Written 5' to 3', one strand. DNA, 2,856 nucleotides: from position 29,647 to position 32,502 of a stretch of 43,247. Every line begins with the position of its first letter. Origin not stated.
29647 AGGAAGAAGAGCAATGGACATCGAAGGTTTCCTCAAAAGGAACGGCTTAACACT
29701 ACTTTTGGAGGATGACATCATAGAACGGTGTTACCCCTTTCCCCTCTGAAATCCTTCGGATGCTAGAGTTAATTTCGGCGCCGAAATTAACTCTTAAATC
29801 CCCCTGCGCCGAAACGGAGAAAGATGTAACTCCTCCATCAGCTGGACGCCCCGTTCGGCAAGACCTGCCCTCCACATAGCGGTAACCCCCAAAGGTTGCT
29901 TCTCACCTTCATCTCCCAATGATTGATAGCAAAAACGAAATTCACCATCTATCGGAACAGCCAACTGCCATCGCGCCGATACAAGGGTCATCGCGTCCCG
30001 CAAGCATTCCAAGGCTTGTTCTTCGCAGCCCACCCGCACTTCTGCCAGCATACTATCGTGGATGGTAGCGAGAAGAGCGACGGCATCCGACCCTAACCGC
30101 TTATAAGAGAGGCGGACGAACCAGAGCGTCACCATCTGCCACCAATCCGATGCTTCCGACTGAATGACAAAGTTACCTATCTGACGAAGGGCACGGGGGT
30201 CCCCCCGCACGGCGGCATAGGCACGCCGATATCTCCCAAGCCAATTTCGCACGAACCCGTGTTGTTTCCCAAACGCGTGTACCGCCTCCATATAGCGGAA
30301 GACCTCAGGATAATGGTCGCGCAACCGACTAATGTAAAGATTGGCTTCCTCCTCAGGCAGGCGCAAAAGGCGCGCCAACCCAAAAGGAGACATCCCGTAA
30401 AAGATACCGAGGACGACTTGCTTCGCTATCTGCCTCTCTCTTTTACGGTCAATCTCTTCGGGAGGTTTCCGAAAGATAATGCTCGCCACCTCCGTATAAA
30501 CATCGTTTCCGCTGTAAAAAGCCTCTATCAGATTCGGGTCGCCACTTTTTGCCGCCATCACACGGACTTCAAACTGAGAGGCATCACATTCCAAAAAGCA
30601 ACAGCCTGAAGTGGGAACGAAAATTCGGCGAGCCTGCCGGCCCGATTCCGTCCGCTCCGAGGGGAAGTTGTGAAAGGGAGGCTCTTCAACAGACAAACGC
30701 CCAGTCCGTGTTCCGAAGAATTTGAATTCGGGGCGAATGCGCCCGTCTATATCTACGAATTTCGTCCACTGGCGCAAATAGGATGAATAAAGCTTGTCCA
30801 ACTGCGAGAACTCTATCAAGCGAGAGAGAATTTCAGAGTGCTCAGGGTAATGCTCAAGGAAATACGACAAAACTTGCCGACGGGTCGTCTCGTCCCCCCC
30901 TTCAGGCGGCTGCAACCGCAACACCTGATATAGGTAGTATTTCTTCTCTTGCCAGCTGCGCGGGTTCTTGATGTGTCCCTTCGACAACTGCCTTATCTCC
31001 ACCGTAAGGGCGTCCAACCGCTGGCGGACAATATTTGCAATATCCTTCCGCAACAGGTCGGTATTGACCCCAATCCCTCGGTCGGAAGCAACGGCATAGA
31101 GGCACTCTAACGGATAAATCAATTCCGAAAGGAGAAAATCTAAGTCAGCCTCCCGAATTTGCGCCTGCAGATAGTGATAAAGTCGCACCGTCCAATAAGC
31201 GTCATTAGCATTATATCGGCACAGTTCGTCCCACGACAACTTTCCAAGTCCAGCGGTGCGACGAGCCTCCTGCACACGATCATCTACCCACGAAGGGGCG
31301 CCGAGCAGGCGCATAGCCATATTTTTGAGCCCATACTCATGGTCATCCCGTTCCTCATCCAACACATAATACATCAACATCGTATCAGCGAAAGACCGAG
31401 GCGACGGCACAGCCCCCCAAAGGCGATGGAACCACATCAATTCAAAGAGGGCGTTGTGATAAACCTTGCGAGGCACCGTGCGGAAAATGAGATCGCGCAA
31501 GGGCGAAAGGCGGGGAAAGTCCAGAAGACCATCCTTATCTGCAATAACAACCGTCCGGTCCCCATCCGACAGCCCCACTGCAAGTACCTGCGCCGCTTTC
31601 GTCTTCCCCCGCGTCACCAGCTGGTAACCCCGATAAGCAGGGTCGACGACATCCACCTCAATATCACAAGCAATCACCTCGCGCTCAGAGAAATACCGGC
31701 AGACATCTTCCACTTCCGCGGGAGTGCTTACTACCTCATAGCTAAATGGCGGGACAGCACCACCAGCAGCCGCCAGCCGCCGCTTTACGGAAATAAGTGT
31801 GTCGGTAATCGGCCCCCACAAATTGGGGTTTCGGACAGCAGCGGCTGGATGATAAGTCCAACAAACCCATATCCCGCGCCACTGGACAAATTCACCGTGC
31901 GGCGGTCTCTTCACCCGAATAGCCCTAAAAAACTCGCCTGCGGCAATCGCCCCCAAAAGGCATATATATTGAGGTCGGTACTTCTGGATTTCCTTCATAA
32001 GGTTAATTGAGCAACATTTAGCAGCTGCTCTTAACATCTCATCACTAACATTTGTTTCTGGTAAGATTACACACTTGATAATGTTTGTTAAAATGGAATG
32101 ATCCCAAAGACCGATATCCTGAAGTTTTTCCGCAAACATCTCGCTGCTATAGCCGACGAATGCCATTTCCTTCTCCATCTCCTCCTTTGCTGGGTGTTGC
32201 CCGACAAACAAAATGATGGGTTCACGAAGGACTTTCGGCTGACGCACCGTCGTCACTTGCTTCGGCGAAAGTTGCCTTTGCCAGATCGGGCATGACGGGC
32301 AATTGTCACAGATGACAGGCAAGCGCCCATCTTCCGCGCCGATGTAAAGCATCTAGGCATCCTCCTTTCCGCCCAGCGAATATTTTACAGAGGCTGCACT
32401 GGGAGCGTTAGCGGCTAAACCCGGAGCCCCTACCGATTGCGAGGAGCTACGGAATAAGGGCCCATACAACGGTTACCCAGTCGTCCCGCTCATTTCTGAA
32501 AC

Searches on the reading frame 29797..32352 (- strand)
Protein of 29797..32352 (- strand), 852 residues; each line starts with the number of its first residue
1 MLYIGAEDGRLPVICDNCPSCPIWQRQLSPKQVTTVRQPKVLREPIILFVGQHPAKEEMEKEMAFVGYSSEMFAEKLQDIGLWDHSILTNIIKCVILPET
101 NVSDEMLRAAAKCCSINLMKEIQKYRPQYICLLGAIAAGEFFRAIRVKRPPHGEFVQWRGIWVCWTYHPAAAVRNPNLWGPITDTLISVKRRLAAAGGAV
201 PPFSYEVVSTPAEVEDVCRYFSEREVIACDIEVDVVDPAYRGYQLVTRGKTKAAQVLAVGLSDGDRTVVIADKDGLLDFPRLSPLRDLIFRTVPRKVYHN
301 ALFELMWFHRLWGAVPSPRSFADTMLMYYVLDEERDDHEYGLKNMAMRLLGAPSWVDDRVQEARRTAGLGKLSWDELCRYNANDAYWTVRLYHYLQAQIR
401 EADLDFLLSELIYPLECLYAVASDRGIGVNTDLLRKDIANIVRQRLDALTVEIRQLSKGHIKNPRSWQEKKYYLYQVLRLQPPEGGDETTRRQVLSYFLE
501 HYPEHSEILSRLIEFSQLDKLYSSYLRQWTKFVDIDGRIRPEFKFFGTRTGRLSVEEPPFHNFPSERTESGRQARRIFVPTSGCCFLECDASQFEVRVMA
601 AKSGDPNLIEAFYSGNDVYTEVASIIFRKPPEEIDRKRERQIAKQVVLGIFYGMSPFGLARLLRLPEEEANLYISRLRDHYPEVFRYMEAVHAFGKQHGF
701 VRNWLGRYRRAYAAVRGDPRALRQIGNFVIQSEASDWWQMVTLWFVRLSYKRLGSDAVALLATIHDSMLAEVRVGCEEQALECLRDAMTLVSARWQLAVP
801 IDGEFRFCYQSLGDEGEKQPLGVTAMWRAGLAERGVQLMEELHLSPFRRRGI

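Call 20: search_protein_families(library=phrogs, proteins=[window:29797-32352:-])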
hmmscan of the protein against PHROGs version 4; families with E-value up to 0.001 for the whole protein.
window:29797-32352:- (852 aa): 7 families
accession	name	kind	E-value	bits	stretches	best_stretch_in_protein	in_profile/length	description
phrog_17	-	DNA, RNA and nucleotide metabolism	4.4e-110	370.6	1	43-807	478-1226/1445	DNA polymerase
phrog_2573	-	DNA, RNA and nucleotide metabolism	3e-28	100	1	577-796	8-253/336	DNA polymerase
phrog_12241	-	DNA, RNA and nucleotide metabolism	1.1e-15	58.5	1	297-564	199-494/502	DNA polymerase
phrog_5995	-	DNA, RNA and nucleotide metabolism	4.9e-15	56.7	1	647-789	1-145/236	DNA polymerase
phrog_10285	-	DNA, RNA and nucleotide metabolism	9.1e-14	52.2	1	567-692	38-168/321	DNA polymerase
phrog_15971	-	DNA, RNA and nucleotide metabolism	7.5e-12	46.1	1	527-804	112-365/376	DNA polymerase I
phrog_23226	-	DNA, RNA and nucleotide metabolism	2.5e-08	33.8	1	530-621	286-376/611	DNA polymerase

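Call 64: find_related_loci(query=window:29797-32352:-, collection=viral_contigs, flank=6000)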
Query window:29797-32352:- (852 aa) in viral_contigs; peptide patterns used: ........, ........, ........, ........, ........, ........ (x = any residue, [..] = any of these).
4 stretches matched a pattern, but none encodes a relative of the query by tblastn (E <= 1e-3).

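Call 65: search_dna_similar(query=window:29797-32352:-, collection=phages, mode=protein, max_rows=10)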
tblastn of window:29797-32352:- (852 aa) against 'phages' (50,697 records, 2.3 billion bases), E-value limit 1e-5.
Records with a match: 2909; places in all: 2910; records where one place covers at least 80% of the query: 19.
Best place of each record, by identity: <60% 2909.
By first word of the organism name: Vibrio 422; Staphylococcus 343; Microbacterium 296; Salmonella 276; Bacillus 209; Mycobacterium 201; Escherichia 145; Pseudomonas 116; Enterococcus 93; Klebsiella 81; and 94 more.
By host as written in the record: - 505; Microbacterium foliorum NRRL B-24224 130; Mycobacterium smegmatis mc2 155 130; Microbacterium foliorum NRRL B-24224 SEA 128; Staphylococcus aureus 113; Escherichia coli 55; Listeria monocytogenes 52; Erwinia amylovora 48; and 616 more.
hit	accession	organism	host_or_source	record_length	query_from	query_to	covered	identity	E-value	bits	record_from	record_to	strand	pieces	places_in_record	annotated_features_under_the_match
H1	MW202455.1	Caudoviricetes sp.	Manatee Spring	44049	9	788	92%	25.2%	4e-44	179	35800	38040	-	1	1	DNA polymerase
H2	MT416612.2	Bacillus phage YungSlug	Bacillus thuringiensis kurstaki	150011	14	812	94%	23.3%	2e-30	136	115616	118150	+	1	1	DNA polymerase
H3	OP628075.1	Lysinibacillus phage vB_LfM_LysYB1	Lysinibacillus fusiformis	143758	47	812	90%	24.3%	2e-28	129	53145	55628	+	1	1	DNA polymerase family A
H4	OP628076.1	Lysinibacillus phage vB_LfM_LysYB2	Lysinibacillus fusiformis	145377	47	812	90%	24.3%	2e-28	129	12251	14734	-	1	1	DNA polymerase family A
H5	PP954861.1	Pseudomonas phage Lebethron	Pseudomonas taiwanensis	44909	15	784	90%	24.0%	4e-37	157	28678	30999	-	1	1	DNA polymerase | dCMP deaminase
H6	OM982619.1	Pseudomonas phage Almagne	Pseudomonas syringae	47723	15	783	90%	23.4%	2e-28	130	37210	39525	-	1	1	DNA polymerase | dCMP deaminase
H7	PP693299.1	Yersinia phage vB_YenM_P744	Yersinia enterocolitica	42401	18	785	90%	23.2%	5e-29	131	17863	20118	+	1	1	DNA polymerase I | cytidine deaminase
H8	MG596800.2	Pseudomonas phage PMBT14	Pseudomonas fluorescens ATCC 13525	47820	15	783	90%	23.0%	7e-28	127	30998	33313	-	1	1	DNA polymerase I | dCMP deaminase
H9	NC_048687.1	Pseudomonas phage PMBT14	Pseudomonas fluorescens ATCC 13525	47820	15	783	90%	23.0%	7e-28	127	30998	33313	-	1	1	DNA polymerase I | dCMP deaminase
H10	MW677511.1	Rhodobacter phage RcDurkin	Rhodobacter capsulatus YW1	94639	99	776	80%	24.9%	7e-26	121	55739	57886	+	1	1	70: DNA polymerase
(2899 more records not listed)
